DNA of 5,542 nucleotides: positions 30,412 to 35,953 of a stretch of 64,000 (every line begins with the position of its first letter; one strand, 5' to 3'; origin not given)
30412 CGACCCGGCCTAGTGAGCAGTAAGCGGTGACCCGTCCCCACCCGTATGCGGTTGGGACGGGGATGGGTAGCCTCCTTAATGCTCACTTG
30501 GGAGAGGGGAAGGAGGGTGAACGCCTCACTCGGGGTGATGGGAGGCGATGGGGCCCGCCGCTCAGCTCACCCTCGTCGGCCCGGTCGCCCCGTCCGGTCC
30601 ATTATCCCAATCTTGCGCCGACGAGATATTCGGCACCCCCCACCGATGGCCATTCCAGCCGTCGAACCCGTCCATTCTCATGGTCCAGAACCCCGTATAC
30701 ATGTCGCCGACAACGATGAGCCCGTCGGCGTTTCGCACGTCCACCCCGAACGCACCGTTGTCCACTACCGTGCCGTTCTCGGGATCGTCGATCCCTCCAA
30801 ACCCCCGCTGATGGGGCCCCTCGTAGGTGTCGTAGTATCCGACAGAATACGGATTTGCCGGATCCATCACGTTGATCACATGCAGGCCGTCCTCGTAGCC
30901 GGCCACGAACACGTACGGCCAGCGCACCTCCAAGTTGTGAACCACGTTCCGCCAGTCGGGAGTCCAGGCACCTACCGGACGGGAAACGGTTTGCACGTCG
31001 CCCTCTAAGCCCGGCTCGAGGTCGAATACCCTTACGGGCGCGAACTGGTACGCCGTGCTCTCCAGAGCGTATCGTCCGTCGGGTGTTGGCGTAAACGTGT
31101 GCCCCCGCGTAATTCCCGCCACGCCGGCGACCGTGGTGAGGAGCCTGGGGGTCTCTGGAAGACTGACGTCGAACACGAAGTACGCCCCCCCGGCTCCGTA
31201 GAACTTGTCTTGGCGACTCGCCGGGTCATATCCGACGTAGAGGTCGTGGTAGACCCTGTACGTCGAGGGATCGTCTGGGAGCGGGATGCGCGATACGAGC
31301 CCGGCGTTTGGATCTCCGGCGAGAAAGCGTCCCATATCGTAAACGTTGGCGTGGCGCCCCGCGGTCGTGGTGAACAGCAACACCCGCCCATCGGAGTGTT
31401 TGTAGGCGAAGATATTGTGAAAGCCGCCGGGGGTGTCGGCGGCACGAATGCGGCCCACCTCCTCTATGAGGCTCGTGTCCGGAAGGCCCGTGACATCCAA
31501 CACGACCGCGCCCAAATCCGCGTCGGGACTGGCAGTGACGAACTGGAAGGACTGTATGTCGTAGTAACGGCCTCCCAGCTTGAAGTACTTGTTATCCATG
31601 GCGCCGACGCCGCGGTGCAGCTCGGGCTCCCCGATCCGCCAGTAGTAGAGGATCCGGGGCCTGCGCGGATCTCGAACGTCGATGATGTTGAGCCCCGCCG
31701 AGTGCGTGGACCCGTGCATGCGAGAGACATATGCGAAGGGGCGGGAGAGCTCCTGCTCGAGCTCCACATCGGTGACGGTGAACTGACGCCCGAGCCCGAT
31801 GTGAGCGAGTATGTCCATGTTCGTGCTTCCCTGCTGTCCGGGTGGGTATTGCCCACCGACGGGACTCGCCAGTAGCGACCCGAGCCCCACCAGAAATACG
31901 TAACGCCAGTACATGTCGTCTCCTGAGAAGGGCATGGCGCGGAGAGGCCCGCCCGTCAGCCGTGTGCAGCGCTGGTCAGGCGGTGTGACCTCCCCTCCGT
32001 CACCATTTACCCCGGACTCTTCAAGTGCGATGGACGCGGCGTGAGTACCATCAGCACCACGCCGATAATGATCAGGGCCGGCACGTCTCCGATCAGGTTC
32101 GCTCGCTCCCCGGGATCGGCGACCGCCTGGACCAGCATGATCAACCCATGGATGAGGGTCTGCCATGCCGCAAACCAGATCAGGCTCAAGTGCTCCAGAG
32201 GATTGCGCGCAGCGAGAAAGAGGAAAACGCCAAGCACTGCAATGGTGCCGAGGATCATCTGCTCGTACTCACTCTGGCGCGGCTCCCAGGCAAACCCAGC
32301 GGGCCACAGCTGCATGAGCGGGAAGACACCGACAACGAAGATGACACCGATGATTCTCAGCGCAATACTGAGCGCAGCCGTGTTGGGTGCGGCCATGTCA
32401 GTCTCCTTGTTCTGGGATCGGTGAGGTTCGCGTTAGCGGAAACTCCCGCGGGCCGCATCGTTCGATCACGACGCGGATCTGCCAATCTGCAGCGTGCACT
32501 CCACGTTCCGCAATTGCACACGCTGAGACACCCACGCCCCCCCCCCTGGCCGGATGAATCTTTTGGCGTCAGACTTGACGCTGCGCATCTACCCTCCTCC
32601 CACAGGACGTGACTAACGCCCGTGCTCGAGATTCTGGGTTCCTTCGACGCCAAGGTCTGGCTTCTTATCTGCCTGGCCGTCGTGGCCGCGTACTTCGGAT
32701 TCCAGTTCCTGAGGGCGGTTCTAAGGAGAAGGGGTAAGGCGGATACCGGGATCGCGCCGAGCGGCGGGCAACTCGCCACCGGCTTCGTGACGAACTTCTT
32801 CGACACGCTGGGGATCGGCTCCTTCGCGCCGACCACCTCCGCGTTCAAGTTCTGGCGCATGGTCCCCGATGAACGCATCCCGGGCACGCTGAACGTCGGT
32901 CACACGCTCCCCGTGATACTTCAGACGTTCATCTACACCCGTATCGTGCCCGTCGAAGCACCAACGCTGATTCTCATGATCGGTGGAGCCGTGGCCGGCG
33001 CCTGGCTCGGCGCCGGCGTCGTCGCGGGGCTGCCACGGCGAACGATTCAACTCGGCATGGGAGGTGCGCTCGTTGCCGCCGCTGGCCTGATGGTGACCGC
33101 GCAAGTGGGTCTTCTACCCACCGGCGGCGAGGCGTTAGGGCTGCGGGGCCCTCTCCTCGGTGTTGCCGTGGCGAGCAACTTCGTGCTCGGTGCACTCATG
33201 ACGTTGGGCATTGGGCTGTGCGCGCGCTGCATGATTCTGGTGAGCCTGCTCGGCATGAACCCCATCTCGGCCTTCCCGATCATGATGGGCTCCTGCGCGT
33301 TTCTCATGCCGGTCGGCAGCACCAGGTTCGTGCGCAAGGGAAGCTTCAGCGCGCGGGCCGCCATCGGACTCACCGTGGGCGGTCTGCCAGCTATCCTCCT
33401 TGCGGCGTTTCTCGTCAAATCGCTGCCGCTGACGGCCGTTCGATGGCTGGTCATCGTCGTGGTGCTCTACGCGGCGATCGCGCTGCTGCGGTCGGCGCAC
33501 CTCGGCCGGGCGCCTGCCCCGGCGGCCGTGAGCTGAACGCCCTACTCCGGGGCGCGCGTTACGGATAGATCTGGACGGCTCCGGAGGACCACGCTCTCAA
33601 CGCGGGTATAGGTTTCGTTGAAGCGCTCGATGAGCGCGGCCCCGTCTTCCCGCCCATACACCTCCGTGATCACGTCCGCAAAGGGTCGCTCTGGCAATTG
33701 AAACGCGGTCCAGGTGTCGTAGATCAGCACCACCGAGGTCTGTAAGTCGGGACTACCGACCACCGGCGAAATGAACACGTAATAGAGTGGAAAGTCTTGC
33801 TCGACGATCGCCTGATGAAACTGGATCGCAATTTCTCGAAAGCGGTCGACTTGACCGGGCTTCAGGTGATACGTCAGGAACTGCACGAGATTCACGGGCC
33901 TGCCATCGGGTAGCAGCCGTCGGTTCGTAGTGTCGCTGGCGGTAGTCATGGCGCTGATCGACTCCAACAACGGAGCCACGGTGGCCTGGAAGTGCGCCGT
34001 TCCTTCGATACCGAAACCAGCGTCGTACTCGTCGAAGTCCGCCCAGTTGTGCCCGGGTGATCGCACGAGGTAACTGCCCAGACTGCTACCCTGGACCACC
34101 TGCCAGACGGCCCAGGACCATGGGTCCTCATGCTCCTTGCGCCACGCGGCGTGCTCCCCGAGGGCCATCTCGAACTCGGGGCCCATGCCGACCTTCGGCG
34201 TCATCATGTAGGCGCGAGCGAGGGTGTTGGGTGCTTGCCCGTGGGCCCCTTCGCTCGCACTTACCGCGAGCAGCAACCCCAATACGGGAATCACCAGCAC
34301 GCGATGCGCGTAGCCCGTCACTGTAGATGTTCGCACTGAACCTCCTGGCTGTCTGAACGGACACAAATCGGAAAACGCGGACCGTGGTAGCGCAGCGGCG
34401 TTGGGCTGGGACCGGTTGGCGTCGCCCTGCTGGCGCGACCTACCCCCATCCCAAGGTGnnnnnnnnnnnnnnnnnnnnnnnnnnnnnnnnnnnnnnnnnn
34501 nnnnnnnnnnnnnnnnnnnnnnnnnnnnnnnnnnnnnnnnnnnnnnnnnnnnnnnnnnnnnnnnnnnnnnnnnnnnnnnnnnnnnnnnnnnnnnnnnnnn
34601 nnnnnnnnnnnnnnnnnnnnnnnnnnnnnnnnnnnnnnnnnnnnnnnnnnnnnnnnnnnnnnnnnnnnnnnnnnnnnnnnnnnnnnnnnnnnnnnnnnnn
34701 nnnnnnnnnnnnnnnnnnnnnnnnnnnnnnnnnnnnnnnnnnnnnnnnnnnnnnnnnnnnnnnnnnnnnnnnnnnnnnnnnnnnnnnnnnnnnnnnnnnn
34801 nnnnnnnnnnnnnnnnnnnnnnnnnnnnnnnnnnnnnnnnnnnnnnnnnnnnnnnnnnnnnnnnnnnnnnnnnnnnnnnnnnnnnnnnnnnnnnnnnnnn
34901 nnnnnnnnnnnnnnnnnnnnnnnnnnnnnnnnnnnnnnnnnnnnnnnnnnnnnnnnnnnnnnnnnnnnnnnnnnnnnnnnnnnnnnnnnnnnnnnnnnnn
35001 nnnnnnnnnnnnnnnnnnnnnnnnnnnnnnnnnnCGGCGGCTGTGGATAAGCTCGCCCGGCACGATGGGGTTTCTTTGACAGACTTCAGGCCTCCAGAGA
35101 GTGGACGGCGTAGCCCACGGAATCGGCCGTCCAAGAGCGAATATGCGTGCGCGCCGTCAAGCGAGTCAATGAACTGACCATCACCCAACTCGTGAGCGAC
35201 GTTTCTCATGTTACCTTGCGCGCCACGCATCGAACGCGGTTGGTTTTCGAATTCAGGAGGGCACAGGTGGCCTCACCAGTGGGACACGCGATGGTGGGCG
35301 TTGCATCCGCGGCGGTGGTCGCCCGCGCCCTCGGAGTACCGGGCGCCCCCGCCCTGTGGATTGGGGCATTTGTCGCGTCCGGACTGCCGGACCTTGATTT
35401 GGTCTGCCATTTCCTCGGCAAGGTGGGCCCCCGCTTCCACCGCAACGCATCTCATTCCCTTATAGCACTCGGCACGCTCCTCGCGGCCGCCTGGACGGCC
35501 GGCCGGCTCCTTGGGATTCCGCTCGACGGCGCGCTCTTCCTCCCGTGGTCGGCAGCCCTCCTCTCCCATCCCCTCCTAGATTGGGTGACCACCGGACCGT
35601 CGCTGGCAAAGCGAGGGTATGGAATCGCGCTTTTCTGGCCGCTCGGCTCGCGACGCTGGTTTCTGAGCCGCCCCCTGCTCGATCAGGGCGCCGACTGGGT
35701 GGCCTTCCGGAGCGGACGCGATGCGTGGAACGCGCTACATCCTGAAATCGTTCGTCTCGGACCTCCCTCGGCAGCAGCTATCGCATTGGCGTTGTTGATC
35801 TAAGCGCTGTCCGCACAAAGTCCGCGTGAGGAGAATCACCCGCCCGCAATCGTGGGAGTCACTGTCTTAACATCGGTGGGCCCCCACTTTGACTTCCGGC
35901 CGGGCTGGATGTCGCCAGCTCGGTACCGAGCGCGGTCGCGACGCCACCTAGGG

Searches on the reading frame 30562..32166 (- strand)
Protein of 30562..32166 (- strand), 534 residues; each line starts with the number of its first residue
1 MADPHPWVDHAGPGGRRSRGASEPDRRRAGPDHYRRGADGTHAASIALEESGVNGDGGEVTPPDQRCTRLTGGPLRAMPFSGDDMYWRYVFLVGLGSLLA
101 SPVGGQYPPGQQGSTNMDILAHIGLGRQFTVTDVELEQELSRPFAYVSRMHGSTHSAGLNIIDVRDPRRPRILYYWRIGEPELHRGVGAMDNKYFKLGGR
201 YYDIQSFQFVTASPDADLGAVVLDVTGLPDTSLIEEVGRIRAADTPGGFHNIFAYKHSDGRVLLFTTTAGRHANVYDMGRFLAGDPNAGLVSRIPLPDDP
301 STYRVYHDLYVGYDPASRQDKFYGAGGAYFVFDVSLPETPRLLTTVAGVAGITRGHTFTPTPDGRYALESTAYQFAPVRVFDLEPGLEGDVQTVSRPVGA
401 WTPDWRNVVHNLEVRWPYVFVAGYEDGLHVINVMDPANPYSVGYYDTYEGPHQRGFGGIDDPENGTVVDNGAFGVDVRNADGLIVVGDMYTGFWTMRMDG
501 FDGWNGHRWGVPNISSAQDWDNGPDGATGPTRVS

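Call 4: search_protein_families(library=pfam, proteins=[window:30562-32166:-], max_evalue=1)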
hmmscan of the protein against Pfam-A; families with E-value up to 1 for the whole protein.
window:30562-32166:- (534 aa): 1 family
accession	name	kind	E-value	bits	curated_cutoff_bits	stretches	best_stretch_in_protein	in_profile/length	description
PF08309.17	LVIVD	-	0.014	15.2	20.2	1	417-447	12-42/42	LVIVD repeat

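Call 5: search_protein_families(library=ncbifam, proteins=[window:30562-32166:-], max_evalue=1)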
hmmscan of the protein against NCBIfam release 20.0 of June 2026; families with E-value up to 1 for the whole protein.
window:30562-32166:- (534 aa): 1 family
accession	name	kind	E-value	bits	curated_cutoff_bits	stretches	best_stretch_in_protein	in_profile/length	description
TIGR04312.1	choice_anch_B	subfamily_domain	5.9e-08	32.4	100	1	398-497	275-363/364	choice-of-anchor B family protein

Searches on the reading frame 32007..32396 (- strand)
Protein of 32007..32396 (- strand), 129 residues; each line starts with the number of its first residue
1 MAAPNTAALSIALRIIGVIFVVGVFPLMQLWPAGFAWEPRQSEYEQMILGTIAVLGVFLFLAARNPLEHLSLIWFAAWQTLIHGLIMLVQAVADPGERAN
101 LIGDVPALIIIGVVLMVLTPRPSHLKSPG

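Call 87: search_protein_families(library=pfam, proteins=[window:32007-32396:-], max_evalue=1)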
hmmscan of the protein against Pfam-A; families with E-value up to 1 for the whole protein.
window:32007-32396:- (129 aa): 5 families
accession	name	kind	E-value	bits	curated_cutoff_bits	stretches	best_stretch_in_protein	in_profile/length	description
PF20337.3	DUF6632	-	3.3e-31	108.6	27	1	8-126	6-125/137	Family of unknown function (DUF6632)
PF00892.27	EamA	-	0.0035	18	28.2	1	56-118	14-75/135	EamA-like transporter family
PF05425.18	CopD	-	0.063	14.1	32.1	0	11-67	10-64/105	Copper resistance protein D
PF19747.4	DUF6234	-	0.42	11.5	27.5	1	7-89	8-91/129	Family of unknown function (DUF6234)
PF10225.14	NEMP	-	0.57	10.2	28.7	0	42-95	94-149/249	NEMP family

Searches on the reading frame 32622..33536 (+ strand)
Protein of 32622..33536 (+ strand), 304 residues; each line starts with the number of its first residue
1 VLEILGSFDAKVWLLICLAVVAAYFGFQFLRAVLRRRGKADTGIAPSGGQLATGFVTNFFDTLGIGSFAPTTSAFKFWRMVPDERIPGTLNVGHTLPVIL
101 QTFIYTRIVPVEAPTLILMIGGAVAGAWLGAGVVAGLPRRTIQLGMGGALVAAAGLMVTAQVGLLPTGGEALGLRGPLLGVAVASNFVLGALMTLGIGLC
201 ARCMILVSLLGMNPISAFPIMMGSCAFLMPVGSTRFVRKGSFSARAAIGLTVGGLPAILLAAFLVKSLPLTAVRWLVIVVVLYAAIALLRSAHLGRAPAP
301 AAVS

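Call 12: search_protein_families(library=pfam, proteins=[window:32622-33536:+], max_evalue=0.01)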
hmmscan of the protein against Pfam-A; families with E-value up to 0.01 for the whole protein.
window:32622-33536:+ (304 aa): 1 family
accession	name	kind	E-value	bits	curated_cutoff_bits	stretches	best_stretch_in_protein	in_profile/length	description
PF01925.25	TauE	-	3.5e-12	46.9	32.6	2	7-156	86-236/237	Sulfite exporter TauE/SafE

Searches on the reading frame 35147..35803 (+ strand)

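Call 12: search_protein_families(library=pfam, proteins=[window:35147-35803:+], max_evalue=0.01)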
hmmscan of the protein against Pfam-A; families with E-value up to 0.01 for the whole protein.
window:35147-35803:+ (218 aa): 1 family
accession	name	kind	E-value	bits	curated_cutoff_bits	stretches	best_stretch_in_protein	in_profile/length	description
PF04307.19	YdjM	-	3.8e-20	72.5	29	1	45-181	4-135/176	YdjM inner membrane protein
